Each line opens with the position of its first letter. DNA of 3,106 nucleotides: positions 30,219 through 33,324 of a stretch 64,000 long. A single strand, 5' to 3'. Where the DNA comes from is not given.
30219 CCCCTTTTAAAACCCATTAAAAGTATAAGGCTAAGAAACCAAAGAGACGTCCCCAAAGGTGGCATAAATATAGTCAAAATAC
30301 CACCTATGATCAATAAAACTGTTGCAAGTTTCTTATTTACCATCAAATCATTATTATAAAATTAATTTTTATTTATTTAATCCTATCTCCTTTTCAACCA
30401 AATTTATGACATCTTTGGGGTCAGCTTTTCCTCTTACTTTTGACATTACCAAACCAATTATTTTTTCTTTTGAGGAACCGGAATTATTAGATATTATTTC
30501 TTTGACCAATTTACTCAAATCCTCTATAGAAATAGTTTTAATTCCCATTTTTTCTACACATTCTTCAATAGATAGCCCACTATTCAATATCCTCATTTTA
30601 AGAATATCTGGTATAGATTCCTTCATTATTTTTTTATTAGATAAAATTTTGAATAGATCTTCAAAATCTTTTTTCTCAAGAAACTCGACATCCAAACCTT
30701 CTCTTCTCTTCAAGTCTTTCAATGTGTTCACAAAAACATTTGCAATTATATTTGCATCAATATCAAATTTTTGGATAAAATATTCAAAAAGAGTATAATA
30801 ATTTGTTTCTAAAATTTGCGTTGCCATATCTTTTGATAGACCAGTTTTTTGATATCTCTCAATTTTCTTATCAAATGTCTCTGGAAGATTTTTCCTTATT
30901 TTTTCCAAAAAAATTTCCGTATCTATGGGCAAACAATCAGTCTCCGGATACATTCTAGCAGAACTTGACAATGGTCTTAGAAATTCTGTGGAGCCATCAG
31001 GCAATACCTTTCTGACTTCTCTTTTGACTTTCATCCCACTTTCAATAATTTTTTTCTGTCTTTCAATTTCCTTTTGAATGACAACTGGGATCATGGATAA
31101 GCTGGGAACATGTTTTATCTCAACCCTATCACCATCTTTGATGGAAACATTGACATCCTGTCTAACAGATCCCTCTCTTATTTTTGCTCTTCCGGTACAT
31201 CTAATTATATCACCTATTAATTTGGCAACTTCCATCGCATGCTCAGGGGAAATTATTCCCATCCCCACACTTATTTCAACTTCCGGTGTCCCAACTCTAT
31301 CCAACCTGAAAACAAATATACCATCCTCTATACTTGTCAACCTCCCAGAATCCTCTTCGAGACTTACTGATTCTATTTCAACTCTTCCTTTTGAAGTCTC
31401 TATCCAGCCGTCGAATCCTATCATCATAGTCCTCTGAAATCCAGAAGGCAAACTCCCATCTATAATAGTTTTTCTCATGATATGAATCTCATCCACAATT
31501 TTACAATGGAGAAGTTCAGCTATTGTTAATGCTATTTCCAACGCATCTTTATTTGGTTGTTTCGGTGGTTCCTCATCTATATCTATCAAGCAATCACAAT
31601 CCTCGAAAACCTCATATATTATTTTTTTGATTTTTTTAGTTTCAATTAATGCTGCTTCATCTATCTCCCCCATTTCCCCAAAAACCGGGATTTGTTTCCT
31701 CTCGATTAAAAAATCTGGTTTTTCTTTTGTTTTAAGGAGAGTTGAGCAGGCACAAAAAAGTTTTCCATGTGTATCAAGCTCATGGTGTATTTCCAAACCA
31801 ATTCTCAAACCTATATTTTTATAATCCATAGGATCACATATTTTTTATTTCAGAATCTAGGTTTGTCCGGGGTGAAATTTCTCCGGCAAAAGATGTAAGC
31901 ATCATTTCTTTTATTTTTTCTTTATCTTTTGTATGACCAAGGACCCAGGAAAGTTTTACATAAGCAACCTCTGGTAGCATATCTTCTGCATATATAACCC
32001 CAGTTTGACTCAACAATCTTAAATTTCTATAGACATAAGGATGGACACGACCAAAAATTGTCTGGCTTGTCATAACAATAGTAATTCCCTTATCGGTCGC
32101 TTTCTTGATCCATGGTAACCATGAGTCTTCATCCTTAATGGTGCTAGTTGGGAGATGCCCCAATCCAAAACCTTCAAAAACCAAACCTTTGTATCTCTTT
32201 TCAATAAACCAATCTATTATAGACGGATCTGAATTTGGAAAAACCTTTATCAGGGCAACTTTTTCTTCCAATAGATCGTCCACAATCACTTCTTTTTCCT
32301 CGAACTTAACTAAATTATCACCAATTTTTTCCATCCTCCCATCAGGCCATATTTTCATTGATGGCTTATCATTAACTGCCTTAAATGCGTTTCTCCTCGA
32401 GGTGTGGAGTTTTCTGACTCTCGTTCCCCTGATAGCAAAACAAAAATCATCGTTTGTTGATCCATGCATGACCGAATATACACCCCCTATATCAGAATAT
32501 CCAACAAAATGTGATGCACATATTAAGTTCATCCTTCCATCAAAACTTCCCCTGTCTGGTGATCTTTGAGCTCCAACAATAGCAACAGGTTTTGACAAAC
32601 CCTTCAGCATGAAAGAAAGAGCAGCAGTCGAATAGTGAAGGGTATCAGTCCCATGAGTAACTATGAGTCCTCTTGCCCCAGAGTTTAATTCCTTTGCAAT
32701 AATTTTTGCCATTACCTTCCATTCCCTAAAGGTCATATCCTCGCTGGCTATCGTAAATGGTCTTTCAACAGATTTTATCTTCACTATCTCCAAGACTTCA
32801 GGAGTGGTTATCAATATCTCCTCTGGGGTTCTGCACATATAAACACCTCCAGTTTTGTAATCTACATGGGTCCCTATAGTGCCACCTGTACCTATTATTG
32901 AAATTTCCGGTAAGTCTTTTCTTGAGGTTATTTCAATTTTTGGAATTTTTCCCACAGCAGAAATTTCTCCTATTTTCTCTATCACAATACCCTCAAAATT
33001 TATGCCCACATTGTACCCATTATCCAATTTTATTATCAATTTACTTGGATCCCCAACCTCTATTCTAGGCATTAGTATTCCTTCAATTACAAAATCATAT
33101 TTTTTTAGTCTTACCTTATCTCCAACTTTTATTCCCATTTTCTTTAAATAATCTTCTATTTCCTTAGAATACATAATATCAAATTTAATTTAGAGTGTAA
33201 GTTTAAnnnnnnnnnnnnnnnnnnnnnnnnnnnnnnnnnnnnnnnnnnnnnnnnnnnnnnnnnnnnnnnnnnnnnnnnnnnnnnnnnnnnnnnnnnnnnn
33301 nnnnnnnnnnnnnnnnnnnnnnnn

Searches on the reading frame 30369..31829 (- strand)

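Call 33: search_protein_families(library=pfam, proteins=[window:30369-31829:-], max_evalue=0.001)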
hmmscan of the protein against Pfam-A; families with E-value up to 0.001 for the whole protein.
window:30369-31829:- (486 aa): 2 families
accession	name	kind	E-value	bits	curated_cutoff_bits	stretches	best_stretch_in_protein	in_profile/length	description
PF02934.20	GatB_N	-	4e-51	174.3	23.4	1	9-303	2-270/277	GatB/GatE catalytic domain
PF02637.23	GatB_Yqey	-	2.5e-16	60.3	27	1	348-482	3-148/148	GatB domain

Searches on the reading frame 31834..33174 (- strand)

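Call 33: search_protein_families(library=pfam, proteins=[window:31834-33174:-], max_evalue=0.001)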
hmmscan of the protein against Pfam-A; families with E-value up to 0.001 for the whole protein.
window:31834-33174:- (446 aa): 4 families
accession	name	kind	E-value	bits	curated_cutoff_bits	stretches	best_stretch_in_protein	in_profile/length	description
PF00710.25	Asparaginase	-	1.3e-47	162.2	22.5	1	91-275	2-180/193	Asparaginase, N-terminal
PF17763.6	Asparaginase_C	-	6.2e-32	110.4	34.6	1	305-425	1-114/114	Glutaminase/Asparaginase C-terminal domain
PF18195.6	GatD_N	-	3.8e-16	58.6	25.7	1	15-68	1-54/54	GatD N-terminal domain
PF09269.16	DUF1967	-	0.00065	20.1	27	0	3-28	43-68/70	Domain of unknown function (DUF1967)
